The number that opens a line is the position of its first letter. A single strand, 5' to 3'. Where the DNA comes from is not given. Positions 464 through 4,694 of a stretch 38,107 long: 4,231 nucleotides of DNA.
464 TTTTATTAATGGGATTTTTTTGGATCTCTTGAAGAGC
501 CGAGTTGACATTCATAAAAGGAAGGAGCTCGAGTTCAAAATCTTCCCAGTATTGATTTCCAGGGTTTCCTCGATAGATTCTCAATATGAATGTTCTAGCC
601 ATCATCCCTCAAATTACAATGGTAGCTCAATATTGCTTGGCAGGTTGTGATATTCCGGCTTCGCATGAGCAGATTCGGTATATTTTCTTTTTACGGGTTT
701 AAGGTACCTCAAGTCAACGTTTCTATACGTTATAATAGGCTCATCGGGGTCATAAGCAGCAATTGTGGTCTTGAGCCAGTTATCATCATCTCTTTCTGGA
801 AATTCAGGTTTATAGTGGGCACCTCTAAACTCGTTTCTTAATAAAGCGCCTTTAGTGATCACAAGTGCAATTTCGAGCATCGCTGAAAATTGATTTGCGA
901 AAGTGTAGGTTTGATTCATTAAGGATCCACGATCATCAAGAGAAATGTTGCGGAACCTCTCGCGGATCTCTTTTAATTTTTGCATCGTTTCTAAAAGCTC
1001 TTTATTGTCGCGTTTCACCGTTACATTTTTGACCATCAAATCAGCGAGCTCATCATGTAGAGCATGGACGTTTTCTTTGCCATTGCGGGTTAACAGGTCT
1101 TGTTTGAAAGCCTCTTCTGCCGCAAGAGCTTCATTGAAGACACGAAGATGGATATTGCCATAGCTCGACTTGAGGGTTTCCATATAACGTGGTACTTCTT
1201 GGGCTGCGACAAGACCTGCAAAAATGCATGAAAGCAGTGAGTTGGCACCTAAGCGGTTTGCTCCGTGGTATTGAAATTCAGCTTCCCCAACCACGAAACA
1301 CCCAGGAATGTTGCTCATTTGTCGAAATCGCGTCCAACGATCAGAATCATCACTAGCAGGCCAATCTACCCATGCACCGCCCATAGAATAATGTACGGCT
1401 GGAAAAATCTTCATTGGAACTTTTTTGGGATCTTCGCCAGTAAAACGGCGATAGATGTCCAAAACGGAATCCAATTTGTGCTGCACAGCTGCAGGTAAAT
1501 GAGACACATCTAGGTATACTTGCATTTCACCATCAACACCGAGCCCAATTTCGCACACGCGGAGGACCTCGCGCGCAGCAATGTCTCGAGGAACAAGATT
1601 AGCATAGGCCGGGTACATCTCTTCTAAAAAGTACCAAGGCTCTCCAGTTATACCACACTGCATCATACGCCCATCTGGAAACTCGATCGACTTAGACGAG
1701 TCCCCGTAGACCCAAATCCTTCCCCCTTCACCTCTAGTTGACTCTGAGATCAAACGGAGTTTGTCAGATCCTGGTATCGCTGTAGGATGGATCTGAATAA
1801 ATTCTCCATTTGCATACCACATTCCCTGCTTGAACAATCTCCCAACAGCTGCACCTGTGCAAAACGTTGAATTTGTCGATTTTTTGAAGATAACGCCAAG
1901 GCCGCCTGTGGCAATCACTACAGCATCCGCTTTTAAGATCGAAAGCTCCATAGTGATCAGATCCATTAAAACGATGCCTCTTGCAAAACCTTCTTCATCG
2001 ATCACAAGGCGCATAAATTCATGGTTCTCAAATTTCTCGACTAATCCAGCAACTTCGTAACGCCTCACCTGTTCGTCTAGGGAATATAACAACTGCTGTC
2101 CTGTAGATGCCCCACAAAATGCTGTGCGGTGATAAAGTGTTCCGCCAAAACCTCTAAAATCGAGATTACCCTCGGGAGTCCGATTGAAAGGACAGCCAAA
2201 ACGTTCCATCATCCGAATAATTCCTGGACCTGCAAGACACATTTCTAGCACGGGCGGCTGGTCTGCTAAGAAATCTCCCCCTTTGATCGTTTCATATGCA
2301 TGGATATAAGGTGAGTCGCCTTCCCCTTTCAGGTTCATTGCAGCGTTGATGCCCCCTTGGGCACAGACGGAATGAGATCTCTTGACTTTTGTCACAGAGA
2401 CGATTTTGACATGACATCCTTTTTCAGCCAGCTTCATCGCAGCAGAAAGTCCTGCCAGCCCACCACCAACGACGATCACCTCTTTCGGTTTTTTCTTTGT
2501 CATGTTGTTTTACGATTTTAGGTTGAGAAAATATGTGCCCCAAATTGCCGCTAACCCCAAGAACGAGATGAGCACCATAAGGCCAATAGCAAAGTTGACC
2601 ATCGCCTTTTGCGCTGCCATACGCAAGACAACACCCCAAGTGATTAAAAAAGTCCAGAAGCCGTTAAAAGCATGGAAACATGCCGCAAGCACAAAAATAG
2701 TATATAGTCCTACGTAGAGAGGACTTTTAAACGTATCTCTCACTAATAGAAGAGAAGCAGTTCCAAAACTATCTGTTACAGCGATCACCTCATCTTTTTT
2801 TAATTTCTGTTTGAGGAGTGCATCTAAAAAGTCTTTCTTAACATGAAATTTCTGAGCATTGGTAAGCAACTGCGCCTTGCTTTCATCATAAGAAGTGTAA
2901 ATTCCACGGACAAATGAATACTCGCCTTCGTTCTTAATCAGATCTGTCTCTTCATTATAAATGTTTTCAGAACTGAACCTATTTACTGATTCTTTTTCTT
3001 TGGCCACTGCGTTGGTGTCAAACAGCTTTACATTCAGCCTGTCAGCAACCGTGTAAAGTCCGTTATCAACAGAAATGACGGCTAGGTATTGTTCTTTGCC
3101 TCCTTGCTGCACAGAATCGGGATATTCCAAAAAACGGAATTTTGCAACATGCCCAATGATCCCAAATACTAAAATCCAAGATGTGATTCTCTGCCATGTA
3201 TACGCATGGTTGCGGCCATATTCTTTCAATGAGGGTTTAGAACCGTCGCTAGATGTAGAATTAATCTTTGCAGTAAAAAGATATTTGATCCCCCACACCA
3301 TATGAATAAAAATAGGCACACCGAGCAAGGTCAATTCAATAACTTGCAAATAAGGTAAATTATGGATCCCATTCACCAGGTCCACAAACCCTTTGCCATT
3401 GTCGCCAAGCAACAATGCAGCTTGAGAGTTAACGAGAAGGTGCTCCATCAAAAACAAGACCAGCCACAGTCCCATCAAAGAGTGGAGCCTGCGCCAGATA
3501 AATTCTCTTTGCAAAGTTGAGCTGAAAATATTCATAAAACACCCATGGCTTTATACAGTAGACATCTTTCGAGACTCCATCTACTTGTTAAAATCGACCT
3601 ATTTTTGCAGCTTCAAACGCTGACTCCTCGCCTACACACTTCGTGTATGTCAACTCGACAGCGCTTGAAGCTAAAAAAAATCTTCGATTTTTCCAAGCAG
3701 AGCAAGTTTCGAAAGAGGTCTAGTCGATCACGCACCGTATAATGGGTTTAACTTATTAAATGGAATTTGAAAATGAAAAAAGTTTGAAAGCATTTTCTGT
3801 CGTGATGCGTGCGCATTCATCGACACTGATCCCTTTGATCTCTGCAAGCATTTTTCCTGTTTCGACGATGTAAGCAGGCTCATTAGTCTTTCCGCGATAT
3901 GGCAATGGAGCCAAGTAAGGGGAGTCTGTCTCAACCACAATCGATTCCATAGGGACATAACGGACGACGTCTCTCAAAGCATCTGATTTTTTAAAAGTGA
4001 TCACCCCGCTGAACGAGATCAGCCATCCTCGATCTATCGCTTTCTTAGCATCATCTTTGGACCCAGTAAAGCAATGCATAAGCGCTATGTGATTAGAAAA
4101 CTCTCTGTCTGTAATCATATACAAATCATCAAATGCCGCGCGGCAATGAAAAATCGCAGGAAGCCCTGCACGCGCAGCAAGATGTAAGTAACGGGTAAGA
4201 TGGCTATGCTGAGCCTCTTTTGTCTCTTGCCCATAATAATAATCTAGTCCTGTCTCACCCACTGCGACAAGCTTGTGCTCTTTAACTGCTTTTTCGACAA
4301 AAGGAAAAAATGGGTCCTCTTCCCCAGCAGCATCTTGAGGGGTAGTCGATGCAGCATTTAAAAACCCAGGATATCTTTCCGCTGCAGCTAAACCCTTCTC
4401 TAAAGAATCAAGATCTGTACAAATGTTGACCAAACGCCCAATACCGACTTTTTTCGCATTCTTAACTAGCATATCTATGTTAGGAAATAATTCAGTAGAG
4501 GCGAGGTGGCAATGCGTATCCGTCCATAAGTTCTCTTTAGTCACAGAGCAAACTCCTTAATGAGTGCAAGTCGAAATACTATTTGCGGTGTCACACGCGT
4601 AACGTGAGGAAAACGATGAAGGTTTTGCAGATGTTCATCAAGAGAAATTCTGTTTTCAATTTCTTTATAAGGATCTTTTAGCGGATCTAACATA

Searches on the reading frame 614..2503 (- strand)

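Call 37: search_protein_families(library=pfam, proteins=[window:614-2503:-], max_evalue=0.001)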
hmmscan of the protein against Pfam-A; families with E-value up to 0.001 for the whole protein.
window:614-2503:- (629 aa): 8 families
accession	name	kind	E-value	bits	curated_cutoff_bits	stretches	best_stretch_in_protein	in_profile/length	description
PF00890.30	FAD_binding_2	-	4.2e-68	230.9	20.4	1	9-423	2-414/414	FAD binding domain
PF02910.25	Succ_DH_flav_C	-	7.8e-37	126.6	20.8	1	483-608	1-130/130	Fumarate reductase flavoprotein C-term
PF07992.20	Pyr_redox_2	-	4.6e-07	30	26.1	1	8-201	2-109/291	Pyridine nucleotide-disulphide oxidoreductase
PF01134.28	GIDA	-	4.5e-06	26.4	22.1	1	8-47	1-40/391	Glucose inhibited division protein A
PF03486.20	HI0933_like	-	3.4e-05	23.9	50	0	8-54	2-49/244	HI0933-like protein Rossmann domain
PF01266.30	DAO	-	6.5e-05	23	27.9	1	9-52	2-46/353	FAD dependent oxidoreductase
PF13450.12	NAD_binding_8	-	0.00046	20.9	21.9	0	11-35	1-25/68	NAD(P)-binding Rossmann-like domain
PF01494.25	FAD_binding_3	-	0.00049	19.9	22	1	8-39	3-34/349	FAD binding domain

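Call 57: search_protein_families(library=ncbifam, proteins=[L166:45-434:+, L166:412-909:+], max_evalue=0.01)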
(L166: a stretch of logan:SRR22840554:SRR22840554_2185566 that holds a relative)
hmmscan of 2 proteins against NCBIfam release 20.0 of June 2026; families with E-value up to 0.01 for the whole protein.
L166:45-434:+ (129 aa): 2 families
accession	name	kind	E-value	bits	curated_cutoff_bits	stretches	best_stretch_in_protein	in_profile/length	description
TIGR01710.1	typeII_sec_gspG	equivalog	1.2e-06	28.6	88.85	1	8-56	3-51/134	type II secretion system major pseudopilin GspG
TIGR01708.2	typeII_sec_gspH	equivalog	2.6e-05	24.3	80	1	9-44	5-40/169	type II secretion system minor pseudopilin GspH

L166:412-909:+ (165 aa): 8 families
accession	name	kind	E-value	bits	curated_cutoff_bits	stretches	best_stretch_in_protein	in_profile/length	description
TIGR01708.2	typeII_sec_gspH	equivalog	4.9e-09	36.4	80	1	10-71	2-63/169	type II secretion system minor pseudopilin GspH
TIGR02532.1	IV_pilin_GFxxxE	domain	5.5e-07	29.2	16.3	1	9-31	1-23/24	prepilin-type N-terminal cleavage/methylation domain-containing protein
NF040982.1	ComGD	equivalog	1.5e-05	25.5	70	1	10-76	2-68/139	competence type IV pilus minor pilin ComGD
NF007800.0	PRK10506.1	equivalog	3.8e-05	23.5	158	1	7-89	6-87/163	prepilin peptidase-dependent protein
TIGR01710.1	typeII_sec_gspG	equivalog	0.00037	20.5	88.85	1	10-37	1-28/134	type II secretion system major pseudopilin GspG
NF041775.1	typeIV_PilA_Myxo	equivalog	0.0073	16.3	400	1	8-39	9-40/214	type IV pilin protein PilA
TIGR02596.1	TIGR02596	subfamily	0.0074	16.4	70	1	12-80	1-69/196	Verru_Chthon cassette protein D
NF041013.1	T4P_ComGE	equivalog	0.0097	16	49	0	9-29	3-23/83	competence type IV pilus minor pilin ComGE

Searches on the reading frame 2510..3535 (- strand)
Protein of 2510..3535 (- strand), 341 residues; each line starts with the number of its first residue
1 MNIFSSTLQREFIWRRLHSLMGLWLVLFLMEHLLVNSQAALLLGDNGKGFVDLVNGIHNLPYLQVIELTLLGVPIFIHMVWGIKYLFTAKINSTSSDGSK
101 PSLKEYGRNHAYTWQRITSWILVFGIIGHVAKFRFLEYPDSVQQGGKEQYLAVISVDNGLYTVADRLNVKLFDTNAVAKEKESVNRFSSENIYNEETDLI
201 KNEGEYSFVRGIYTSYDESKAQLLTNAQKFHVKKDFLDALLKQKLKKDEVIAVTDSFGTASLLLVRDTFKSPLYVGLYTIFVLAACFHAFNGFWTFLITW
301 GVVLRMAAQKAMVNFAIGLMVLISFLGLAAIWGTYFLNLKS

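Call 37: search_protein_families(library=pfam, proteins=[window:2510-3535:-], max_evalue=0.001)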
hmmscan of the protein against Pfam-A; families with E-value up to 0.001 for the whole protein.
window:2510-3535:- (341 aa): 2 families
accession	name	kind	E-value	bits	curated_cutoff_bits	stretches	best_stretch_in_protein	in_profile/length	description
PF01127.27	Sdh_cyt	-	0.00012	22.6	25.8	0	262-325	60-120/122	Succinate dehydrogenase/Fumarate reductase transmembrane subunit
PF07950.16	MCP1_TM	-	0.00042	21.4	22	0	28-103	2-70/105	MDM10-complementing protein 1, transmembrane domain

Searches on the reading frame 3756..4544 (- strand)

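Call 37: search_protein_families(library=pfam, proteins=[window:3756-4544:-], max_evalue=0.001)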
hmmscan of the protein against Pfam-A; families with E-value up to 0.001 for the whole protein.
window:3756-4544:- (262 aa): 1 family
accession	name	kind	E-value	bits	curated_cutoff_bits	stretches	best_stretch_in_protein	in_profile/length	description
PF01026.27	TatD_DNase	-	3.6e-71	240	27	1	8-257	1-253/253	TatD related DNase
